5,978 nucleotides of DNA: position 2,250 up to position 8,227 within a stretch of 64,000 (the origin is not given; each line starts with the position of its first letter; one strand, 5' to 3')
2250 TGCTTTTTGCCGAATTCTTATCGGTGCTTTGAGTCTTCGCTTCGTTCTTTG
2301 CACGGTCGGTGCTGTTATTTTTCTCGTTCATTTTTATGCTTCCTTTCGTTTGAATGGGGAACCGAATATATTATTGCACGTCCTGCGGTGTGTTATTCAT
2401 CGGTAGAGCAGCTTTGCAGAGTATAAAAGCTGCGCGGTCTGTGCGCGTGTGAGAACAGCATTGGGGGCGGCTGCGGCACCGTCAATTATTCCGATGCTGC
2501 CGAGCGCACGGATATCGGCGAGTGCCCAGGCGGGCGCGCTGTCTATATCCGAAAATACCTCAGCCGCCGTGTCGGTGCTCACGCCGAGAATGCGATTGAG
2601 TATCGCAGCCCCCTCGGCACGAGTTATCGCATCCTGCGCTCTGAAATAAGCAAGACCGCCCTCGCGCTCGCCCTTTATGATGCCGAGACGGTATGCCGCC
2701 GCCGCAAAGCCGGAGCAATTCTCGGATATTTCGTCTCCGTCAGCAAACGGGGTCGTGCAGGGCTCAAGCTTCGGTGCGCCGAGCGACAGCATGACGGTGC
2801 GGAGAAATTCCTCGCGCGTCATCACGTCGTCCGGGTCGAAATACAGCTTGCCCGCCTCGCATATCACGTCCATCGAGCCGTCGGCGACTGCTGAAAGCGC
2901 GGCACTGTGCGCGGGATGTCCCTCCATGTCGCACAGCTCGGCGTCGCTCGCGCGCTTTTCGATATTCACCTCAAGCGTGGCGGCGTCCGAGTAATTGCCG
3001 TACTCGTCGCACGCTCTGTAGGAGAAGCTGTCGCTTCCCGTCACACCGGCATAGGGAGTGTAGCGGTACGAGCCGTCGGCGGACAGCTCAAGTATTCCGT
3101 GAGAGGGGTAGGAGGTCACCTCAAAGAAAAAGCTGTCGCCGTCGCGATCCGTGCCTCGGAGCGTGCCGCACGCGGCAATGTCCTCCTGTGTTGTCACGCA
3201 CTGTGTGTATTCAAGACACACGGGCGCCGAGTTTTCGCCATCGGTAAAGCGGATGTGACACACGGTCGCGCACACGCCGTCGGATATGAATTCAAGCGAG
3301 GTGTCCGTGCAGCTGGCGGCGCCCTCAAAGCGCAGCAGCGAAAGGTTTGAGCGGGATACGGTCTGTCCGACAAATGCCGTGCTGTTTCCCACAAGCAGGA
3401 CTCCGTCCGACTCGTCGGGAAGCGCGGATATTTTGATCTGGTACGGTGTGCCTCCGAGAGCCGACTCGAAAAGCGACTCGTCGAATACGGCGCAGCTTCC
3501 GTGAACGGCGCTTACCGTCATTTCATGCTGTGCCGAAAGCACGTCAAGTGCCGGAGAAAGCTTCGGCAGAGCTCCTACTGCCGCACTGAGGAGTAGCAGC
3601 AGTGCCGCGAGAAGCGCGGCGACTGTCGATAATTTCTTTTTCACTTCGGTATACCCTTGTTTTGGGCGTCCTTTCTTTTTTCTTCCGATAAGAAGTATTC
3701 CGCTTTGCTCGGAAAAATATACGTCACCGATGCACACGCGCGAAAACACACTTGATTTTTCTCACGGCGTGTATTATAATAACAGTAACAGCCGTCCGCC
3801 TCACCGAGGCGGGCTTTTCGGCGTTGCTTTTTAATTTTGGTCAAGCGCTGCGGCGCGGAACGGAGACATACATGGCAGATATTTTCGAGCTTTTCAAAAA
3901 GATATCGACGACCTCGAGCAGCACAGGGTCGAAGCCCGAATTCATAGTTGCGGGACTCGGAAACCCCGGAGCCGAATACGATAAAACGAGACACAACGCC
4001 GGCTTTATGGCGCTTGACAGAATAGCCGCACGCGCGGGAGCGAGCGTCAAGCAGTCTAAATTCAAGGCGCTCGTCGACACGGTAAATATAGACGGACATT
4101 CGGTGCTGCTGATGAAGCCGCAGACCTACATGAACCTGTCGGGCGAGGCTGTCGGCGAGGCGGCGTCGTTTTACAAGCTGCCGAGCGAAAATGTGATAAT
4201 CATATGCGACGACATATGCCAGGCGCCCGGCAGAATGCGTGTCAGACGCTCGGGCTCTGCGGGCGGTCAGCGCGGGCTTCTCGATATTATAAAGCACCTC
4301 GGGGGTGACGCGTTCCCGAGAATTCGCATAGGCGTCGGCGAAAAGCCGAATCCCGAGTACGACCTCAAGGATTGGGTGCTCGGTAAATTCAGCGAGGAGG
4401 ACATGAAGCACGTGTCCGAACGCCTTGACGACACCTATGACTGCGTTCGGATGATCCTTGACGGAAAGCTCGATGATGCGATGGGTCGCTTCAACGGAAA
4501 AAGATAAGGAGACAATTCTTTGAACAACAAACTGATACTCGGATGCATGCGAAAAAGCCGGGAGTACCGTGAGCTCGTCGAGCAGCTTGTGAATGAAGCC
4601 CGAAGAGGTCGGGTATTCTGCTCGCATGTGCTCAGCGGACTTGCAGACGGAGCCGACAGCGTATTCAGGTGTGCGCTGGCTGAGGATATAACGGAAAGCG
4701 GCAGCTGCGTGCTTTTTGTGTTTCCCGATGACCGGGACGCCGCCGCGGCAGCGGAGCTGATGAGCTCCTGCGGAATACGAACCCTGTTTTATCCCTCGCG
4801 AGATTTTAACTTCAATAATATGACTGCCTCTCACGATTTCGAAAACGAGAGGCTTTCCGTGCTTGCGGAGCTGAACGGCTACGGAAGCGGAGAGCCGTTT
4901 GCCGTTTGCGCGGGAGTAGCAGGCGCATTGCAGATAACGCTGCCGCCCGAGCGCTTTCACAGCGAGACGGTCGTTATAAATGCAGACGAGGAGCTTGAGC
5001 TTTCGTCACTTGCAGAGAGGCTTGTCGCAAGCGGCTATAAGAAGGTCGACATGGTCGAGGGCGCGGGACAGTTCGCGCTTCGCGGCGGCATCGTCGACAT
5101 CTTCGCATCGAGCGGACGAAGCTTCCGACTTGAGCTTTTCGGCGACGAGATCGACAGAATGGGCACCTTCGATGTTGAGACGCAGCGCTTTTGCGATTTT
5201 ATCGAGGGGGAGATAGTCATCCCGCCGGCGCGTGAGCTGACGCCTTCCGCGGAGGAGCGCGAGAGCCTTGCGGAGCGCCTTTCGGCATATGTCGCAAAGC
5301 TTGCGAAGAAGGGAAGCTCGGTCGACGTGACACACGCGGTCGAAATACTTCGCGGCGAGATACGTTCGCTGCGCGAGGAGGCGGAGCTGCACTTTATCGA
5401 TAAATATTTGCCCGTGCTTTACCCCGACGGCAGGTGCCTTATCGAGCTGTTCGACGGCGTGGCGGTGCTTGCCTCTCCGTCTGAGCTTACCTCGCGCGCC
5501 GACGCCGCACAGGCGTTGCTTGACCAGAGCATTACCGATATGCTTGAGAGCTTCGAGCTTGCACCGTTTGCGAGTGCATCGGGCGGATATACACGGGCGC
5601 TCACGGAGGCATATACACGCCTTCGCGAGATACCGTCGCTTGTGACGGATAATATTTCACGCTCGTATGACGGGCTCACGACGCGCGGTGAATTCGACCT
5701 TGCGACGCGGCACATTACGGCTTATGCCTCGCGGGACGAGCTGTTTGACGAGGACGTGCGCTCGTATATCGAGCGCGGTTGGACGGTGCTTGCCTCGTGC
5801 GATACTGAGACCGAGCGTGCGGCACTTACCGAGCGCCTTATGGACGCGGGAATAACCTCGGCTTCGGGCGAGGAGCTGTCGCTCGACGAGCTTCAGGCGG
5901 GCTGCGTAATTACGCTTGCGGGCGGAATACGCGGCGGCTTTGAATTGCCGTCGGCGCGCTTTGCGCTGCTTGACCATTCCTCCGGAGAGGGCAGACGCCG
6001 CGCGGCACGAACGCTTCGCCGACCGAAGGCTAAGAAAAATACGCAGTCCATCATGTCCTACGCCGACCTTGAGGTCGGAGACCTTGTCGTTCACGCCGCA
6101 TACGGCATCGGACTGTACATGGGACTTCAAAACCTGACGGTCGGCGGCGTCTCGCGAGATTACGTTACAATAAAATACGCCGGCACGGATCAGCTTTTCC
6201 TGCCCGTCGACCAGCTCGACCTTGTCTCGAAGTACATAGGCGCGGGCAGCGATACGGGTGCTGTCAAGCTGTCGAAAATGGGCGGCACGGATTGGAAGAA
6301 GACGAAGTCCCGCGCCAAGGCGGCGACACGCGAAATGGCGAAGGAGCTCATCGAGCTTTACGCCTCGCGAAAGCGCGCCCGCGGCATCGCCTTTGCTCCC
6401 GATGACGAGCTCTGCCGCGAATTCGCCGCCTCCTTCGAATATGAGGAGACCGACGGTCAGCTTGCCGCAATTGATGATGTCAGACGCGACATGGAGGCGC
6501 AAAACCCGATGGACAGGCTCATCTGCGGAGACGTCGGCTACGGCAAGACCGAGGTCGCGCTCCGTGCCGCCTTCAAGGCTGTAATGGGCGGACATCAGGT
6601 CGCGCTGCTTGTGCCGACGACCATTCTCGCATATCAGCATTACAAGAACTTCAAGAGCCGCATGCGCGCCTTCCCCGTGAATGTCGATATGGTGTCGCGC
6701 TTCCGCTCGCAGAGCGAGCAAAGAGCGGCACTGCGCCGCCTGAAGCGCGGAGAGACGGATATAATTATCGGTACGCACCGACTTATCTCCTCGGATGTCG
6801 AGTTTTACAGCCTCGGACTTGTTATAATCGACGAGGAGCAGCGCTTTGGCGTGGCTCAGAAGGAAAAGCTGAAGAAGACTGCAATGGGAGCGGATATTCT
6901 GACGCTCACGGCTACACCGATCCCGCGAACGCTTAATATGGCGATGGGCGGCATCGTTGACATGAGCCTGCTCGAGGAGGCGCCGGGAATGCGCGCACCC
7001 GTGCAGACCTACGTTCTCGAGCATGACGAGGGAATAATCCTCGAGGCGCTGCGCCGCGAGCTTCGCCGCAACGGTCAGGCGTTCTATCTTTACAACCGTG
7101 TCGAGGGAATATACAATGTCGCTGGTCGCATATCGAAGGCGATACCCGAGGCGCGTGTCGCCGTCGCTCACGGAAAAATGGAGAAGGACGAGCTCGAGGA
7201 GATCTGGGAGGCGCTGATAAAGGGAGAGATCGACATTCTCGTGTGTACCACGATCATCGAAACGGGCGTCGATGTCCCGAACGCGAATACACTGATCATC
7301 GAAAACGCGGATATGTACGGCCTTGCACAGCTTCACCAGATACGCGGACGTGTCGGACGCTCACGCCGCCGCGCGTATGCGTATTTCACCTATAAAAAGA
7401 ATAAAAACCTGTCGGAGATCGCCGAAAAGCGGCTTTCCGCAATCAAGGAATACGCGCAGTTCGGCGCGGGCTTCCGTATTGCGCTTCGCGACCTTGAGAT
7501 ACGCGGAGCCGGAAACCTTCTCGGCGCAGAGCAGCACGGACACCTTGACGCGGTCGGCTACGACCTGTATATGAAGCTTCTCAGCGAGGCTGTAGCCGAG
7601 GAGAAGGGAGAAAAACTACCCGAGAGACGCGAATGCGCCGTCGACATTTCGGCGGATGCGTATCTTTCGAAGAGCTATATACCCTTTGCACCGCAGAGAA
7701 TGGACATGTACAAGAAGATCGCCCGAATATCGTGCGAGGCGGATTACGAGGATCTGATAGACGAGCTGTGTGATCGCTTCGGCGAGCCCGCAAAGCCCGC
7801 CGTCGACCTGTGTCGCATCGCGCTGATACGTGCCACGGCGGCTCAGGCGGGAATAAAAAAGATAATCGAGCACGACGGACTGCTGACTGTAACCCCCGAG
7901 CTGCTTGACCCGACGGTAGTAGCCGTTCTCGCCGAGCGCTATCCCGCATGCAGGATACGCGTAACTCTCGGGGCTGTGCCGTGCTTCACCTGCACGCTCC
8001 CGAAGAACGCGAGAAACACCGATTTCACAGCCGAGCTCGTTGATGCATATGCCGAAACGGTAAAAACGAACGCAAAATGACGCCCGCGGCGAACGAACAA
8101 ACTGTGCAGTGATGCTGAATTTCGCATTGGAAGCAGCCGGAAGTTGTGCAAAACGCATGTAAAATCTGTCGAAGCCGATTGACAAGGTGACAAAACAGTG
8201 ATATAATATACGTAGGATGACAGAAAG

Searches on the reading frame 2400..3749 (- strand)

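Call 56: search_protein_families(library=pfam, proteins=[window:2400-3749:-], max_evalue=0.00001)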
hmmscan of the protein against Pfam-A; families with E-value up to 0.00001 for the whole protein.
window:2400-3749:- (450 aa): 4 families
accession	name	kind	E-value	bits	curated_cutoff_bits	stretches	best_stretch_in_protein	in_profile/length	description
PF17963.7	Big_9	-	1.1e-13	52.4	23.6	1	173-261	1-88/89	Bacterial Ig domain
PF00395.25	SLH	-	3.6e-10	40.1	20.8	0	334-379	1-42/44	S-layer homology domain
PF17892.7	Cadherin_5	-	6.2e-07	29.6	26.5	1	173-263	2-97/98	Cadherin-like domain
PF17803.7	Cadherin_4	-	7.8e-07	30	25.1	1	171-230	9-71/71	Bacterial cadherin-like domain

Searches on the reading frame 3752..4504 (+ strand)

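Call 56: search_protein_families(library=pfam, proteins=[window:3752-4504:+], max_evalue=0.00001)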
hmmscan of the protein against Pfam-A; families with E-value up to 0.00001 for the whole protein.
window:3752-4504:+ (251 aa): 1 family
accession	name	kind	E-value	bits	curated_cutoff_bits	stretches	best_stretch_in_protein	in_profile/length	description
PF01195.25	Pept_tRNA_hydro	-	7.8e-66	221.8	27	1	65-248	1-183/183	Peptidyl-tRNA hydrolase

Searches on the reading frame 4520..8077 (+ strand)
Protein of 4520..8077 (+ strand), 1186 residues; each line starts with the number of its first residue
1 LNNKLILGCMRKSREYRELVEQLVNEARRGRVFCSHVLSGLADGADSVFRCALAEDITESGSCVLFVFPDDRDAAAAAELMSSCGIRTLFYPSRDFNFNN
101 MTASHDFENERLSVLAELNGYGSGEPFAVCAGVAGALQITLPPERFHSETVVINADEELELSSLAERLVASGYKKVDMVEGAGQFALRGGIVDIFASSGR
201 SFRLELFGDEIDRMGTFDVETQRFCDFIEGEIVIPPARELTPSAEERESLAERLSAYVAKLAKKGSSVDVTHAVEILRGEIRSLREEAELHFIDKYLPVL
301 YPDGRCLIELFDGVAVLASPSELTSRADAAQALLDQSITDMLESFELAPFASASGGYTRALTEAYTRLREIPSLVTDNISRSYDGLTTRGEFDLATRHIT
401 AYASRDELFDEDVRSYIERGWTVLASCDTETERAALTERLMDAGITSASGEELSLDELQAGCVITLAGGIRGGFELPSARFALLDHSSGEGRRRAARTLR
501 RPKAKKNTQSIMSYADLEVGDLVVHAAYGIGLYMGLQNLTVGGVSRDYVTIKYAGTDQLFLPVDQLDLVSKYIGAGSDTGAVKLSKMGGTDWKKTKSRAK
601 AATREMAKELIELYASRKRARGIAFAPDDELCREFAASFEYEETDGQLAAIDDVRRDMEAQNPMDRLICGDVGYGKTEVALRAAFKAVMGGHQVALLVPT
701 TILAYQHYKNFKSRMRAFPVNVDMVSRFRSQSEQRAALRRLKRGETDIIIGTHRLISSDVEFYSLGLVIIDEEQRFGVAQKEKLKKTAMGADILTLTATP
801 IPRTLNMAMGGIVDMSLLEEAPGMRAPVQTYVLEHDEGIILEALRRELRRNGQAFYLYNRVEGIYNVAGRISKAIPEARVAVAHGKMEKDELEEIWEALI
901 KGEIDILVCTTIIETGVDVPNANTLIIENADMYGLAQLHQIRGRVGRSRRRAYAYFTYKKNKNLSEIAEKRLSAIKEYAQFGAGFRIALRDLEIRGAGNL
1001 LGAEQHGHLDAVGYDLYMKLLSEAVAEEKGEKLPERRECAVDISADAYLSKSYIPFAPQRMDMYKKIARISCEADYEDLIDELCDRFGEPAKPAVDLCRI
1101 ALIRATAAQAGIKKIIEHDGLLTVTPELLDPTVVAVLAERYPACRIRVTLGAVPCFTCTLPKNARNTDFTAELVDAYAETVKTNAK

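Call 56: search_protein_families(library=pfam, proteins=[window:4520-8077:+], max_evalue=0.00001)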
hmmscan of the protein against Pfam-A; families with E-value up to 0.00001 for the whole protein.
window:4520-8077:+ (1186 aa): 6 families
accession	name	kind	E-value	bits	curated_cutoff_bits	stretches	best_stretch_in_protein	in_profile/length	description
PF00270.35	DEAD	-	2.6e-25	89.5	26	1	647-806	4-165/167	DEAD/DEAH box helicase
PF00271.37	Helicase_C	-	2.3e-21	76.5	23.5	1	842-948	4-109/110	Helicase conserved C-terminal domain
PF03461.20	TRCF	-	1.2e-20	74.1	25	1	1044-1124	2-82/95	TRCF domain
PF02559.22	CarD_TRCF_RID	-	1.3e-19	70.4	23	1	517-573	1-57/57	CarD-like/TRCF RID domain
PF17757.6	UvrB_inter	-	3.5e-19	69.1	22.9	1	153-238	3-89/91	UvrB interaction domain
PF04851.21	ResIII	-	2.7e-08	34.4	22.5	1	643-800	4-162/164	Type III restriction enzyme, res subunit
